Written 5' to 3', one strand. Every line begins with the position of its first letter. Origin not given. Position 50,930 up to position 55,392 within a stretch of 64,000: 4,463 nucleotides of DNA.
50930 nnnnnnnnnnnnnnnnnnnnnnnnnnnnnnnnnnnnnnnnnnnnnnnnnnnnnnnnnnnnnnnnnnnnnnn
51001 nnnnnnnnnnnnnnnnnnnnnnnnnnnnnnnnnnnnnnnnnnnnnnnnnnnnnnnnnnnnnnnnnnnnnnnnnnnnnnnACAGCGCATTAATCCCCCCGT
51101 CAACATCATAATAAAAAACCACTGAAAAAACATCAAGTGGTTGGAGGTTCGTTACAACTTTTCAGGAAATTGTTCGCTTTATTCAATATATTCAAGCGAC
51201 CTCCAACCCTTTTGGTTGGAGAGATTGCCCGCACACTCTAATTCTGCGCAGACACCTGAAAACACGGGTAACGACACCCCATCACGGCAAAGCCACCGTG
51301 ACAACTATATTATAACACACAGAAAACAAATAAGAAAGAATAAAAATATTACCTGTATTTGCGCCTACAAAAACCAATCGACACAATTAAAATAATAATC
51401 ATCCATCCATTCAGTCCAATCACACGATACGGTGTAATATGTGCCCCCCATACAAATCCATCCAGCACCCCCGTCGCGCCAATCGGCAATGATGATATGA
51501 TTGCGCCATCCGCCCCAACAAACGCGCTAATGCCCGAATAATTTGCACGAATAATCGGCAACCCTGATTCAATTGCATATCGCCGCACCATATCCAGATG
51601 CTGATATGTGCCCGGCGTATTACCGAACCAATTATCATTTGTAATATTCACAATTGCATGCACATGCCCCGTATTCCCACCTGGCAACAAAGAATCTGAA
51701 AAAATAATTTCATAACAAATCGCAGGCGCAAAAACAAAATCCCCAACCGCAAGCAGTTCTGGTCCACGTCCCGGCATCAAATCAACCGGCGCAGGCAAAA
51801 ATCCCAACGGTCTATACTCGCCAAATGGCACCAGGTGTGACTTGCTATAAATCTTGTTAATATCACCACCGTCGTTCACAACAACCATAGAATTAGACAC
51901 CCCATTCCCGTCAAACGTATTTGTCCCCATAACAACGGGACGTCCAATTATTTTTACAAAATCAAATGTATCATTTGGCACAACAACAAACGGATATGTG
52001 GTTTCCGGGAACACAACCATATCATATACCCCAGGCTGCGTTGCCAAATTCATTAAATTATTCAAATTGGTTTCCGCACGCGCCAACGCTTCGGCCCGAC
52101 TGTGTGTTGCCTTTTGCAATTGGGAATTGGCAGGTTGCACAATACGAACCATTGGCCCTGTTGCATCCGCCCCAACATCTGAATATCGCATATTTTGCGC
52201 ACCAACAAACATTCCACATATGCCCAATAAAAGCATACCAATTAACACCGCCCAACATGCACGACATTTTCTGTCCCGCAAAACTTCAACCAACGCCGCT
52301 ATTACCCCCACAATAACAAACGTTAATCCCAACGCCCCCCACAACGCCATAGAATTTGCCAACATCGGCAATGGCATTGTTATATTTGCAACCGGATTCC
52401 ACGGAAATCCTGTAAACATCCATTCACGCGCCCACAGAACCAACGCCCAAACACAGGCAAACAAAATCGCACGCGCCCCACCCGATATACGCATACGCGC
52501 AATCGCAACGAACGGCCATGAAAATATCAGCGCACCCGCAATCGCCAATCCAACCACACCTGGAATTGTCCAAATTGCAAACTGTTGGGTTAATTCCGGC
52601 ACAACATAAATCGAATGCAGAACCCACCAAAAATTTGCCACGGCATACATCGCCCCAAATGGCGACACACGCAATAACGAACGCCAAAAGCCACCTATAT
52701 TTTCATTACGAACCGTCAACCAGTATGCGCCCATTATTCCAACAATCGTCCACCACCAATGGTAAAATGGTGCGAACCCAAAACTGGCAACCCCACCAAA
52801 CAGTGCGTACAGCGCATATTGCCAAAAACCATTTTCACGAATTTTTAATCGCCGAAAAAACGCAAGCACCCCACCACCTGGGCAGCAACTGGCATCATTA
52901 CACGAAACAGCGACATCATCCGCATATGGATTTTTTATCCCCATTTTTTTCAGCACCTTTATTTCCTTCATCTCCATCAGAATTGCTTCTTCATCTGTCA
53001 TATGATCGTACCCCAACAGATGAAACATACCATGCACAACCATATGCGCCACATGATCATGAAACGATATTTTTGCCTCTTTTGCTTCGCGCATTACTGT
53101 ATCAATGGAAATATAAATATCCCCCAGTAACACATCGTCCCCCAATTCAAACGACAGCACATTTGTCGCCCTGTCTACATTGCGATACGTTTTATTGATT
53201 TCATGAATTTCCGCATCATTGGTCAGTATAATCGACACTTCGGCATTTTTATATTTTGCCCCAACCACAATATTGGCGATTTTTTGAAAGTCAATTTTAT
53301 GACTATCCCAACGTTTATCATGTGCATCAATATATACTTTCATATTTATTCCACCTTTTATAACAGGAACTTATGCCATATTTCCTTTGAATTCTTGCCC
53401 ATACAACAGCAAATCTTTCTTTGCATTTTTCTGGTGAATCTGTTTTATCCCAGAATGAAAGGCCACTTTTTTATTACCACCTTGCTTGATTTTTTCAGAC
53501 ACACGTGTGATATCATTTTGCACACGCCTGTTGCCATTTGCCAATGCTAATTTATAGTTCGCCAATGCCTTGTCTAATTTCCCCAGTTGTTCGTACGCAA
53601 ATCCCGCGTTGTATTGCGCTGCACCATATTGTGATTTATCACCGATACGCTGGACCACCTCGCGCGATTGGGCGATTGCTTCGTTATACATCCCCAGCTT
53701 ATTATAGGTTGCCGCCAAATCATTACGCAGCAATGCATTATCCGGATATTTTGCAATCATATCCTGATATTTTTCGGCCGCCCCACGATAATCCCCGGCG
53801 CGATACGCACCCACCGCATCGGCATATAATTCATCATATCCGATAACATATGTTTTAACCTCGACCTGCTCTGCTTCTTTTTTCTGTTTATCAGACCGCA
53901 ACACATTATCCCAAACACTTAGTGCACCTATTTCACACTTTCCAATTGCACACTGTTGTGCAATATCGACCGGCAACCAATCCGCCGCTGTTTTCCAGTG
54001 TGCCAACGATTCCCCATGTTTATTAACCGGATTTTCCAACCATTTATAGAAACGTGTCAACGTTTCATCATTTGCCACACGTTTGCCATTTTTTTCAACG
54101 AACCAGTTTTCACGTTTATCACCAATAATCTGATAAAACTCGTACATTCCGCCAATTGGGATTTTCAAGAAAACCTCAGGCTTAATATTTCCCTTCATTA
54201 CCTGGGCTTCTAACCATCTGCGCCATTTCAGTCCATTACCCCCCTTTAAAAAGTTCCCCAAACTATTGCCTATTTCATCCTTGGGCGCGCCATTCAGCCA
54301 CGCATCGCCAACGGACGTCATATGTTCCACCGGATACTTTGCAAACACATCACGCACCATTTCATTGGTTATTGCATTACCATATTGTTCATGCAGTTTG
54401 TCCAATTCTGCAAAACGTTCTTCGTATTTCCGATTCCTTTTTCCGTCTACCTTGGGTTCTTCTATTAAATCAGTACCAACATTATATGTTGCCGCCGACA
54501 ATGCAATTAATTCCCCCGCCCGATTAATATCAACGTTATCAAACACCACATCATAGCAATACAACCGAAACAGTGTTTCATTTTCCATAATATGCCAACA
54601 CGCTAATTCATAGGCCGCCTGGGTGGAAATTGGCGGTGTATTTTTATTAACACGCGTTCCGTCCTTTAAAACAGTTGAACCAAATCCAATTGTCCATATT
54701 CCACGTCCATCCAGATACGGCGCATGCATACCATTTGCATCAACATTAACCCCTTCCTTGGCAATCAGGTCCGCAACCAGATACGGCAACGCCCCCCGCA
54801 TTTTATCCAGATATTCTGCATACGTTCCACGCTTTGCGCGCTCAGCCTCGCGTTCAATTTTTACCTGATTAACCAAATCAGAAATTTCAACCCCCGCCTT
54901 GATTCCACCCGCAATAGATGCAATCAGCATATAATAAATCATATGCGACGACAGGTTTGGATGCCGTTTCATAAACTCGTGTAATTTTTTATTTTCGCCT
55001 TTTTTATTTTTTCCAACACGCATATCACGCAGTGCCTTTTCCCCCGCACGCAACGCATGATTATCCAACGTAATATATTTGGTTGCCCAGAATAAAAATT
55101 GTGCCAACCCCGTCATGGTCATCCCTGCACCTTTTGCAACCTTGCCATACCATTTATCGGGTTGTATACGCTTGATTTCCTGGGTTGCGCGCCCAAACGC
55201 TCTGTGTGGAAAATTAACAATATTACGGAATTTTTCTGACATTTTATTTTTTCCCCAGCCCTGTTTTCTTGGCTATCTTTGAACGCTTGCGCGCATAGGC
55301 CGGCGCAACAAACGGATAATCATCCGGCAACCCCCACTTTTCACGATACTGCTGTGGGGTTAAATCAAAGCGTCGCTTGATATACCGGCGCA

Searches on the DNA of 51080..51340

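Call 66: search_rna_families(source=window, start=51080, end=51340, threshold=evalue, max_evalue=10)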
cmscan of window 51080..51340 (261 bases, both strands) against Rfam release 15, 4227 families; matches with E-value up to 10: 6.
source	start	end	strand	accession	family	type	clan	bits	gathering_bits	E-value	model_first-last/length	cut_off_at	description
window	51109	51144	+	RF02068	STnc480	Gene; sRNA;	-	19.1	72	2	1-72/72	no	Enterobacterial sRNA STnc480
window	51139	51198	+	RF03071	Sodium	Cis-reg; riboswitch;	-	17.9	40.5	0.14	1-55/55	no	Na+ riboswitch aptamer (DUF1646)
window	51085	51128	+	RF01368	CRISPR-DR55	Gene; CRISPR;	-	17.1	41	7.5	1-37/37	no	CRISPR RNA direct repeat element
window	51124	51227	-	RF02039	SPRY4-IT1_2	Gene; lncRNA;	-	15.4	40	0.25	1-120/120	no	SPRY4-IT1 conserved region 2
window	51162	51186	-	RF01156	SNORD123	Gene; snRNA; snoRNA; CD-box;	-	13.8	45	7.1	40-64/70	no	Small nucleolar RNA SNORD123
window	51157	51304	-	RF01963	RMST_2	Gene; lncRNA;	-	12.3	45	5.3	1-135/135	no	Rhabdomyosarcoma 2 associated transcript conserved region 2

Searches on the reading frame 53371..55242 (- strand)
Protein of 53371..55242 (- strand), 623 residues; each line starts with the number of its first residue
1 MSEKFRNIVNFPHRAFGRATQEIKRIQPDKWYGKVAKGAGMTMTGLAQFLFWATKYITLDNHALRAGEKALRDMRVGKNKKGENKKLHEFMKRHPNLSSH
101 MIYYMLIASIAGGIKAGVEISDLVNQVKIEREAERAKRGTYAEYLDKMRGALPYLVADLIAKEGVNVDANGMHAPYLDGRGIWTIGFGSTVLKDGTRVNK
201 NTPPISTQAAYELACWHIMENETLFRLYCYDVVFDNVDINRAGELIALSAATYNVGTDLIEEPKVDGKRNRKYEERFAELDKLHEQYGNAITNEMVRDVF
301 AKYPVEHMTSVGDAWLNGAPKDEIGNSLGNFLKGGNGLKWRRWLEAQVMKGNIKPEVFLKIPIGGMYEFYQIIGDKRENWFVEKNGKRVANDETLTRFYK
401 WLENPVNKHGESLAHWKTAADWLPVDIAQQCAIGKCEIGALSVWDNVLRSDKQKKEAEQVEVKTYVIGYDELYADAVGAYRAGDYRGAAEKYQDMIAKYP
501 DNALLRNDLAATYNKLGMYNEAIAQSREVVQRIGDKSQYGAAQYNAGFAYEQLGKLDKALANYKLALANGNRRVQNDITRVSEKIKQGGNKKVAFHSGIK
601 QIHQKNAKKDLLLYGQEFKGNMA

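Call 8: search_protein_families(library=pfam, proteins=[window:53371-55242:-], max_evalue=0.01)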
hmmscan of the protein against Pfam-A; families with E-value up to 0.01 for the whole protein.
window:53371-55242:- (623 aa): 12 families
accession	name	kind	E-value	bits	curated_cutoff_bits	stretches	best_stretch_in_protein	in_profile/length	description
PF13424.12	TPR_12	-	6e-07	30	30.1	1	504-568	4-73/77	Tetratricopeptide repeat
PF14559.12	TPR_19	-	1.4e-06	29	25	1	480-524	2-46/68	Tetratricopeptide repeat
PF00959.24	Phage_lysozyme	-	3.1e-06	27.9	22.3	1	174-287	9-111/125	Phage lysozyme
PF13431.12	TPR_17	-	4.4e-05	23.9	24.4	1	492-524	2-34/34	Tetratricopeptide repeat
PF24575.1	TPR_Slam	-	7e-05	23.6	35.2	1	473-519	51-97/104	Surface lipoprotein assembly modifier, N-terminal TPR repeats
PF13174.12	TPR_6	-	0.00017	22.5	26.3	0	480-501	11-32/33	Tetratricopeptide repeat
PF13181.12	TPR_8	-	0.00019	21.8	25.7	0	542-567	3-28/34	Tetratricopeptide repeat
PF14863.12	Alkyl_sulf_dimr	-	0.00038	21.3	26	1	456-523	56-123/139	Alkyl sulfatase dimerisation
PF13432.12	TPR_16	-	0.00058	20.7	32.7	1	477-527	5-55/65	Tetratricopeptide repeat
PF07719.23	TPR_2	-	0.0012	19.3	27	0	542-568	3-29/34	Tetratricopeptide repeat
PF13428.12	TPR_14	-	0.0015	19.4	23.5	0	479-511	11-43/44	Tetratricopeptide repeat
PF00515.34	TPR_1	-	0.0034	17.6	27.8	0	542-567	3-28/34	Tetratricopeptide repeat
